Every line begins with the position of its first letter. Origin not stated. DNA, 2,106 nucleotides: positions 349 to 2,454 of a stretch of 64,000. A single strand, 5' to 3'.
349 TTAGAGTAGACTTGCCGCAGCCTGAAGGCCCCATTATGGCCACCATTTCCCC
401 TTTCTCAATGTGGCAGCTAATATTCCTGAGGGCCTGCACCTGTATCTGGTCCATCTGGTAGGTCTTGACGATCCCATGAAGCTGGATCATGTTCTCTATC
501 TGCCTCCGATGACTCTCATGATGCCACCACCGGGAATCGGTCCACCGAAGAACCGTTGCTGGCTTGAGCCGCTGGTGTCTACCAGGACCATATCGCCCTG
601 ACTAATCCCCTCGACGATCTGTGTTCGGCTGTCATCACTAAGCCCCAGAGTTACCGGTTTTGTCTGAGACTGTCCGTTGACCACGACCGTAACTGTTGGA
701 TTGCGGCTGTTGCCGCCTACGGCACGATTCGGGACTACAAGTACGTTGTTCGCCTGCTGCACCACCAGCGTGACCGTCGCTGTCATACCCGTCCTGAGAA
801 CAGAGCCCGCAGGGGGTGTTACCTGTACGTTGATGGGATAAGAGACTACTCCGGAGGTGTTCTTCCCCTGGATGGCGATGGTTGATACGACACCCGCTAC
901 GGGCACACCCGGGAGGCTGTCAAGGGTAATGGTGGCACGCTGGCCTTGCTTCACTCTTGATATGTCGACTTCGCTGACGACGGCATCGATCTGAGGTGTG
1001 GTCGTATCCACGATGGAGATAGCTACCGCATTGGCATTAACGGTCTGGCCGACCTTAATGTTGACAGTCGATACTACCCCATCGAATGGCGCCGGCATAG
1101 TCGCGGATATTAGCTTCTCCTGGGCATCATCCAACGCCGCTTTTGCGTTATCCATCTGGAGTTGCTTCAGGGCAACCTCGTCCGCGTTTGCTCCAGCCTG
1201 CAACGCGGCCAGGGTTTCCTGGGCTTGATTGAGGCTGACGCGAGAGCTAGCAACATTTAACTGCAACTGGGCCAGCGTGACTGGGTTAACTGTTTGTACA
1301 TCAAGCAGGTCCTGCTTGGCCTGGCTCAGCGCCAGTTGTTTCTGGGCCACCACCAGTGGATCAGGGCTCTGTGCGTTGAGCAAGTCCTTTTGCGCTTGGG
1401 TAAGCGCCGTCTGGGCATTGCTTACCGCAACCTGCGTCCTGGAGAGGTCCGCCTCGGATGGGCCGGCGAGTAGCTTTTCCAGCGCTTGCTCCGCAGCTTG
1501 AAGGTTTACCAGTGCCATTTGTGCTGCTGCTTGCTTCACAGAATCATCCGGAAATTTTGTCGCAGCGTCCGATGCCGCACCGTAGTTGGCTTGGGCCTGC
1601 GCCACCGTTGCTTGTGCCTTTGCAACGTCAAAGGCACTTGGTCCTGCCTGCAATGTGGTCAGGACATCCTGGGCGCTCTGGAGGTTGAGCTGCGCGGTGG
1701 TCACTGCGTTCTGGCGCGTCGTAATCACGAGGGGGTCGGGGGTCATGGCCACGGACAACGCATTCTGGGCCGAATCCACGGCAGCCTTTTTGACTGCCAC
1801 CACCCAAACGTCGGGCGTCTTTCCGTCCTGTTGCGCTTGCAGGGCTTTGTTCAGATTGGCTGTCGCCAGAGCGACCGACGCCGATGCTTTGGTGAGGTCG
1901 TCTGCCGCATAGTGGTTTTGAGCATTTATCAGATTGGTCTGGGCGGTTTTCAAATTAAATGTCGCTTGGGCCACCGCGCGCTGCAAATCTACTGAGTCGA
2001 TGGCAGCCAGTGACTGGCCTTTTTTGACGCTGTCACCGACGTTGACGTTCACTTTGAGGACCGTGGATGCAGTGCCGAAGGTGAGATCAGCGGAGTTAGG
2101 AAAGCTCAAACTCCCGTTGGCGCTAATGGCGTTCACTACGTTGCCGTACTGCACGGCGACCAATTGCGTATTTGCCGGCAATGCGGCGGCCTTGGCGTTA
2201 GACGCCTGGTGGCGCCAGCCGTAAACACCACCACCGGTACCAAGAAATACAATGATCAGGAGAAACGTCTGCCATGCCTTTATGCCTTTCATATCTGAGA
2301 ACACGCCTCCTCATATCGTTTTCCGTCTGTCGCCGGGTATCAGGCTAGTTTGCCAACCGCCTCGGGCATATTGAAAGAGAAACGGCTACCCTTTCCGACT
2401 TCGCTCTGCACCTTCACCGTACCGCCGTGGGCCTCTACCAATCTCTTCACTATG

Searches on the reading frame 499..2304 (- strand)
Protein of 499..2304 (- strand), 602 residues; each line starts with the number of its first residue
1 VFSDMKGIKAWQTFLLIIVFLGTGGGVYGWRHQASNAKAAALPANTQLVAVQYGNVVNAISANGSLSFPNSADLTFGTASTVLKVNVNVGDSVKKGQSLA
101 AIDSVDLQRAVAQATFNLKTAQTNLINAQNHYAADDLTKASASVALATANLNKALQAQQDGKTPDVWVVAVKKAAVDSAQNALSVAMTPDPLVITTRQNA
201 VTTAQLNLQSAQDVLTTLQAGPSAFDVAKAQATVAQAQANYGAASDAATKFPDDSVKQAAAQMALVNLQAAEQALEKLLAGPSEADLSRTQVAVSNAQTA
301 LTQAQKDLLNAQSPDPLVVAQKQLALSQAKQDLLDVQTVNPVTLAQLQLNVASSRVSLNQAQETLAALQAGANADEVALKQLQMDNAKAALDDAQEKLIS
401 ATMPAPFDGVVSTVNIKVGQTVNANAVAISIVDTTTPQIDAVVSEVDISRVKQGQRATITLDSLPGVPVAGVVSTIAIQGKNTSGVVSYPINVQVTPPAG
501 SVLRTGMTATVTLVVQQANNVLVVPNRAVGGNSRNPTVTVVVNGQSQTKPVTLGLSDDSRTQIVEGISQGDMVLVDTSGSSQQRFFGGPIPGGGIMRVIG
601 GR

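Call 48: search_protein_families(library=pfam, proteins=[window:499-2304:-], max_evalue=0.00001)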
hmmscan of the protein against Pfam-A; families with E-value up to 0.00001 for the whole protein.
window:499-2304:- (602 aa): 4 families
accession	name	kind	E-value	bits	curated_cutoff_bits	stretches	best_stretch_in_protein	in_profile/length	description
PF16576.10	HlyD_D23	-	2.4e-16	60.1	30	1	304-477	44-185/214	Barrel-sandwich domain of CusB or HlyD membrane-fusion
PF13437.12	HlyD_3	-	9.7e-14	52.4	22.2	1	405-498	4-96/106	HlyD family secretion protein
PF13533.13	Biotin_lipoyl_2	-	1.6e-07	31.4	29.8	0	78-103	7-32/32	Biotin-lipoyl like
PF00364.28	Biotin_lipoyl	-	2.3e-07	31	22.1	0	78-103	10-37/73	Biotin-requiring enzyme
